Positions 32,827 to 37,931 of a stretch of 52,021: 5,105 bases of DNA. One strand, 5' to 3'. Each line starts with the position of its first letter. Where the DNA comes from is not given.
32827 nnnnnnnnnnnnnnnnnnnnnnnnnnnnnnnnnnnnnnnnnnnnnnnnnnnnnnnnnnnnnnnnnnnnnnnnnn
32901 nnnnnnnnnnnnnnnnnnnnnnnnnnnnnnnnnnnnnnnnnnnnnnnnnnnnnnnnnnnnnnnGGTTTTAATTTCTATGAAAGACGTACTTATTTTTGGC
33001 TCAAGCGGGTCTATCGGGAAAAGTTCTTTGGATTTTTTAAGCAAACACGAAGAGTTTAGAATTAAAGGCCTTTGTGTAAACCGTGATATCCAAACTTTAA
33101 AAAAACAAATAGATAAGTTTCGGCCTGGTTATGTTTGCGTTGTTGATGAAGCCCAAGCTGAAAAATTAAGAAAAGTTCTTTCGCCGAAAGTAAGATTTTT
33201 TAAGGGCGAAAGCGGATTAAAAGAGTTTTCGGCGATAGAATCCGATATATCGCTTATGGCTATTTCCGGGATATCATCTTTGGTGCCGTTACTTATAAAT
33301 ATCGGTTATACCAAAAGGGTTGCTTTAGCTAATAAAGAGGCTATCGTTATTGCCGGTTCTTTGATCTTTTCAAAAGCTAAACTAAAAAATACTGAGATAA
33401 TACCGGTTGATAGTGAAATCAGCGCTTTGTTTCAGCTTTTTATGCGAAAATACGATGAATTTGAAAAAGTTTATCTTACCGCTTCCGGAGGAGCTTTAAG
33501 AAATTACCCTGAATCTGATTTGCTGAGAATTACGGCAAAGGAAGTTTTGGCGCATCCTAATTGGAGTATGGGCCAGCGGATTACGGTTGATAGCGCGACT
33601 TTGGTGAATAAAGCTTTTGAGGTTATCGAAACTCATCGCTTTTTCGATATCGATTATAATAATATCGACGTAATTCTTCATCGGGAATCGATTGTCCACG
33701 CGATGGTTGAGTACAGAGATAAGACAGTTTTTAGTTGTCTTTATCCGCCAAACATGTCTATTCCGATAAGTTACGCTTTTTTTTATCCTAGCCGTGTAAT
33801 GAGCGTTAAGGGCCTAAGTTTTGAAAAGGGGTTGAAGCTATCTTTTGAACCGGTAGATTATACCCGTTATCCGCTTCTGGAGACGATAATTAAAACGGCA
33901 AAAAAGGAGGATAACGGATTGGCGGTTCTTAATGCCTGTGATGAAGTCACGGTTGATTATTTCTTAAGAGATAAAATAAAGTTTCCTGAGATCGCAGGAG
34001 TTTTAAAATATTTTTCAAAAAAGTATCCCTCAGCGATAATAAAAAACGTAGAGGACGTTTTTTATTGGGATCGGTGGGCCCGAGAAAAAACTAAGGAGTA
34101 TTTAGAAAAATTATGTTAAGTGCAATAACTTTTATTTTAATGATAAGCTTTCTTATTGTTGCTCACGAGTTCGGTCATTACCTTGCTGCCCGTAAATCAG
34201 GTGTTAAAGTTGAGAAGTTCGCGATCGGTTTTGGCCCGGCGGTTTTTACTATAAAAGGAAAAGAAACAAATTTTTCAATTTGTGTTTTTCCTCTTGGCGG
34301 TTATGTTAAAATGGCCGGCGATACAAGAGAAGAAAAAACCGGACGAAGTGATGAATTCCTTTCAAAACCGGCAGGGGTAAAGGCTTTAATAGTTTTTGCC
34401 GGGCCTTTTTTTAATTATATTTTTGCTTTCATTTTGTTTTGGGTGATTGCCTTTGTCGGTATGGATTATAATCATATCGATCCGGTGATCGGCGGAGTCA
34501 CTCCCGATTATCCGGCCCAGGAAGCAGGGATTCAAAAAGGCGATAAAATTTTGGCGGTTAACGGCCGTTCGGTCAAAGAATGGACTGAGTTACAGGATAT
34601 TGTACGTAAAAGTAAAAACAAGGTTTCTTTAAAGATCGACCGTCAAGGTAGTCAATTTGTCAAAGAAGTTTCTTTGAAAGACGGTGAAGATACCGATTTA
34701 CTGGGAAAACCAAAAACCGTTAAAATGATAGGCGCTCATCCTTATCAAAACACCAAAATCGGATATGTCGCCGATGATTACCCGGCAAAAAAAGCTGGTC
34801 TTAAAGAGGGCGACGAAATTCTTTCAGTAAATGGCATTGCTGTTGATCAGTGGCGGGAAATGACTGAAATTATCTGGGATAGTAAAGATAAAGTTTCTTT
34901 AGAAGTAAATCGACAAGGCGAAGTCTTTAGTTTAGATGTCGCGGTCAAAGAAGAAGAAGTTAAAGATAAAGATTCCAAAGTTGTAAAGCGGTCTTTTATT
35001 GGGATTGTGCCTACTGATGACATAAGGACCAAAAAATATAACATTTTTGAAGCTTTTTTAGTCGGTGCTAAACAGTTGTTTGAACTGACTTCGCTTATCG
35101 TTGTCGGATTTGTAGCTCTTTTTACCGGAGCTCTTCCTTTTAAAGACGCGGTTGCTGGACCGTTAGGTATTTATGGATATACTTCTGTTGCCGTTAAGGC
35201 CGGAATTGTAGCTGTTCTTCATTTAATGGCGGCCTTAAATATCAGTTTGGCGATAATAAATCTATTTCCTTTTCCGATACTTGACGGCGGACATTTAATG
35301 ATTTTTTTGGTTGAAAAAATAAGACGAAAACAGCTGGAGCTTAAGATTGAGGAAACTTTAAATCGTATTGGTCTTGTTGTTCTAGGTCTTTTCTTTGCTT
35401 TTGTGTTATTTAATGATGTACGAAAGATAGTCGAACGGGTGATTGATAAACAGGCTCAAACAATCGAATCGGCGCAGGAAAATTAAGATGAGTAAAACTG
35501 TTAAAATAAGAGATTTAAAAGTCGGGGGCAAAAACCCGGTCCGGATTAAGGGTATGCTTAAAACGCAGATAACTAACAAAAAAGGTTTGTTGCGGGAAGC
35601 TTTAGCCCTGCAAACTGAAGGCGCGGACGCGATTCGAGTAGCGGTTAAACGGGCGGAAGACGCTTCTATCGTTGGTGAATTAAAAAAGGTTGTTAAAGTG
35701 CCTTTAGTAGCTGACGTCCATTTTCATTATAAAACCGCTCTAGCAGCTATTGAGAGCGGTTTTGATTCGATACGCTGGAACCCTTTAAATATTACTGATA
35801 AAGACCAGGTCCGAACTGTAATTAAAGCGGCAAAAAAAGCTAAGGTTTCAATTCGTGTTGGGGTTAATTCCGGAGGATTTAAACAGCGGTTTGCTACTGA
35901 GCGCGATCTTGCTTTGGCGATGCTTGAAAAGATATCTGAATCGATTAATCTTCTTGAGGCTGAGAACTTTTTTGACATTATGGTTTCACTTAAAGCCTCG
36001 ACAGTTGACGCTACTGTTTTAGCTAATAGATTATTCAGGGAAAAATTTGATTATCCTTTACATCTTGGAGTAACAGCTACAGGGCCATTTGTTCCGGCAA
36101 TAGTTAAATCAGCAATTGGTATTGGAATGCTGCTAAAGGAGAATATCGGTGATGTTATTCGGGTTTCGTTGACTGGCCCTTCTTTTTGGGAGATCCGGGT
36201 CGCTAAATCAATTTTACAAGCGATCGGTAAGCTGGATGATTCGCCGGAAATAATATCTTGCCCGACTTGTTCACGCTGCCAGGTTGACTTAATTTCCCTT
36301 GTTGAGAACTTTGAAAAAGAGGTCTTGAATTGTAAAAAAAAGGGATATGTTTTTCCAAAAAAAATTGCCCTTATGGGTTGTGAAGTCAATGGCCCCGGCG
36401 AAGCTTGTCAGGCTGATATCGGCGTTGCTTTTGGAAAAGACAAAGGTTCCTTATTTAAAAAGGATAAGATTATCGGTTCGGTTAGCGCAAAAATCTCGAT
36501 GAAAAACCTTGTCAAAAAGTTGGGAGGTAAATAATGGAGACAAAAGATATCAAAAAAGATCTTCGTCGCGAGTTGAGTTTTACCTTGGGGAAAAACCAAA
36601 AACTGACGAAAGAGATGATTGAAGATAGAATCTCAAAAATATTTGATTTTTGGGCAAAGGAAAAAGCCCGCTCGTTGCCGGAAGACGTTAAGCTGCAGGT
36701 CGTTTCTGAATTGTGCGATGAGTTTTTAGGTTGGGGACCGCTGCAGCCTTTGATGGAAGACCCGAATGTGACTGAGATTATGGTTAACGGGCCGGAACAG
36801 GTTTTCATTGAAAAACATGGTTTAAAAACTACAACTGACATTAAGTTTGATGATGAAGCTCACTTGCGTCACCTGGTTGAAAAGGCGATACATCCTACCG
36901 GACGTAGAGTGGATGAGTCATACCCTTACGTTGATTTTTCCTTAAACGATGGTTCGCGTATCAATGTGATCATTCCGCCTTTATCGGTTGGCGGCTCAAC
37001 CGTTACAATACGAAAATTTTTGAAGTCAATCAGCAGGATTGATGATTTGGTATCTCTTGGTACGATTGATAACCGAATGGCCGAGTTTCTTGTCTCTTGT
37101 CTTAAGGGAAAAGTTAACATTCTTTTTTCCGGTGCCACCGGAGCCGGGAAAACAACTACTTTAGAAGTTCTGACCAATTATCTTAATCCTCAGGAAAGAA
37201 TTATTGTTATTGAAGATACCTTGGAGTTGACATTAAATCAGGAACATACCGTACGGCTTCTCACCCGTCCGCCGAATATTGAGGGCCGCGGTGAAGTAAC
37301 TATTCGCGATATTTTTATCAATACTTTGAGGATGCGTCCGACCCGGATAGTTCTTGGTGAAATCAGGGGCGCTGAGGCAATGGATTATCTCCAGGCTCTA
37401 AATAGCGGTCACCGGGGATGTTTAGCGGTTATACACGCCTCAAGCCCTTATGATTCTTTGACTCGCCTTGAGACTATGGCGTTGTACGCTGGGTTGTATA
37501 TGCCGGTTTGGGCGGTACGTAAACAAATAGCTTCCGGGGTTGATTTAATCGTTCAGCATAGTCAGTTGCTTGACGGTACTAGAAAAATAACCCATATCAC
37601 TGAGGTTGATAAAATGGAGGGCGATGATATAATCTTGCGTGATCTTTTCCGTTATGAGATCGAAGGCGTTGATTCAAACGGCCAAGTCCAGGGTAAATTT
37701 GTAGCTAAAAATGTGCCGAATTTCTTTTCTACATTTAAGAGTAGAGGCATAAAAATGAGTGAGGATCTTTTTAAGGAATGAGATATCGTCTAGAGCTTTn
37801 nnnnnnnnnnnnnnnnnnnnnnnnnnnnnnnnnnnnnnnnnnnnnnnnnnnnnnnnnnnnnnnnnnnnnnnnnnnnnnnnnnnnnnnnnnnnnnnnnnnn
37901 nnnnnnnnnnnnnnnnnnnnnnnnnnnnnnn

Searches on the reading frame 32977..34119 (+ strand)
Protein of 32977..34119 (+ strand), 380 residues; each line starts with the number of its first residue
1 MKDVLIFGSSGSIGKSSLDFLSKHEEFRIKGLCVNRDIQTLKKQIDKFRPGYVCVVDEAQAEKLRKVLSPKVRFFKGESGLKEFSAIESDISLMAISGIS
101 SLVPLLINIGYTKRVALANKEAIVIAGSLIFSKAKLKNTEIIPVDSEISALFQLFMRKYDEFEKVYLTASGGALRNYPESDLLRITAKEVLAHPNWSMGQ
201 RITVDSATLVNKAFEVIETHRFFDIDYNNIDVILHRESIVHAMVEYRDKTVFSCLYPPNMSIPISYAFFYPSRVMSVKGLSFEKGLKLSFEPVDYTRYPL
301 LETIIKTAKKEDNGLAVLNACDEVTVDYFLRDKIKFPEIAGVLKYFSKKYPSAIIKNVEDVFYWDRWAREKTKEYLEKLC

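Call 66: search_protein_families(library=pfam, proteins=[window:32977-34119:+], max_evalue=0.00001)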
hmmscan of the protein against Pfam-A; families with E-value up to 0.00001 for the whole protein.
window:32977-34119:+ (380 aa): 3 families
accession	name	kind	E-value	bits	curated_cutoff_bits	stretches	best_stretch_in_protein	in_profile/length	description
PF08436.17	DXP_redisom_C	-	1e-31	109.3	26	1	141-223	1-84/84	1-deoxy-D-xylulose 5-phosphate reductoisomerase C-terminal domain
PF02670.22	DXP_reductoisom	-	1.5e-29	103.7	21.7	1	4-127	1-129/129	1-deoxy-D-xylulose 5-phosphate reductoisomerase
PF13288.12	DXPR_C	-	9.4e-27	94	27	1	257-370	3-114/115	DXP reductoisomerase C-terminal domain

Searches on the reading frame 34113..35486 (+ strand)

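Call 9: search_protein_families(library=pfam, proteins=[window:34113-35486:+])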
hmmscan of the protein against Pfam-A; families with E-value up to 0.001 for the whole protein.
window:34113-35486:+ (457 aa): 6 families
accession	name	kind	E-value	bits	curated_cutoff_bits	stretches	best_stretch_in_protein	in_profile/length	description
PF02163.28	Peptidase_M50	-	7.7e-64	215.5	27.2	1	7-424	2-218/221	Peptidase family M50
PF17820.7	PDZ_6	-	1.7e-21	76.2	27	2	125-177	1-54/54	PDZ domain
PF13180.12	PDZ_2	-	8.4e-20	71.3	27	2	218-278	15-80/80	PDZ domain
PF00595.29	PDZ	-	5.7e-19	68.7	23.2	2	124-175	27-80/81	PDZ domain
PF21558.3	Pept_S41_N_bact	-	1.8e-10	41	27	1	130-159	10-39/87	Bacteroidetes, Peptidase, S41 family, N-terminal domain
PF14685.13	PDZ_Tricorn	-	1.8e-08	34.7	25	0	136-180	34-81/88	Tricorn protease PDZ domain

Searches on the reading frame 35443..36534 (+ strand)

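Call 66: search_protein_families(library=pfam, proteins=[window:35443-36534:+], max_evalue=0.00001)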
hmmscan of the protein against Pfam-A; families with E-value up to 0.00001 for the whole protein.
window:35443-36534:+ (363 aa): 1 family
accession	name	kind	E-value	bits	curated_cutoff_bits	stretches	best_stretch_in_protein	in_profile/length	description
PF04551.19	GcpE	-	1.8e-109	366.3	32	1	18-359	2-340/343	GcpE protein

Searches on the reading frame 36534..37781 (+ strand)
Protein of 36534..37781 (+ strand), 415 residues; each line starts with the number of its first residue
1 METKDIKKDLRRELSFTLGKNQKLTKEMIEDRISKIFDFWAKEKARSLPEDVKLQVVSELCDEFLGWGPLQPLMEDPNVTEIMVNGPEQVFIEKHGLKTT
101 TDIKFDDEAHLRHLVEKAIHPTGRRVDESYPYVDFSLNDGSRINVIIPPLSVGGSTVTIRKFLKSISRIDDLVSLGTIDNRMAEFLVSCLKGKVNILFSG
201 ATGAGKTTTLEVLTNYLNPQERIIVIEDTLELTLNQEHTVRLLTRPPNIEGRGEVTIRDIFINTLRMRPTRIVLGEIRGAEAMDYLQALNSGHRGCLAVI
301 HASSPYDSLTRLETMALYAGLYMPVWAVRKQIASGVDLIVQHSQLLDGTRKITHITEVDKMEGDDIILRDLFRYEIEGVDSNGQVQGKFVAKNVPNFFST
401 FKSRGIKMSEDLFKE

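Call 9: search_protein_families(library=pfam, proteins=[window:36534-37781:+])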
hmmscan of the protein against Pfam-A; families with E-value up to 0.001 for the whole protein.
window:36534-37781:+ (415 aa): 4 families
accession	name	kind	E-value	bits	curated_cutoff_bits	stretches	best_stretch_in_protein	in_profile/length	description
PF00437.27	T2SSE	-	2.5e-53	181.5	24.9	1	68-342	6-276/370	Type II/IV secretion system protein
PF04851.21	ResIII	-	0.00018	21.9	22.5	1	182-243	20-76/164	Type III restriction enzyme, res subunit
PF06414.18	Zeta_toxin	-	0.00041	20.3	22.3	1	193-227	16-50/199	Zeta toxin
PF07724.20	AAA_2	-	0.00081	19.9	27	0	193-256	3-65/166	AAA domain (Cdc48 subfamily)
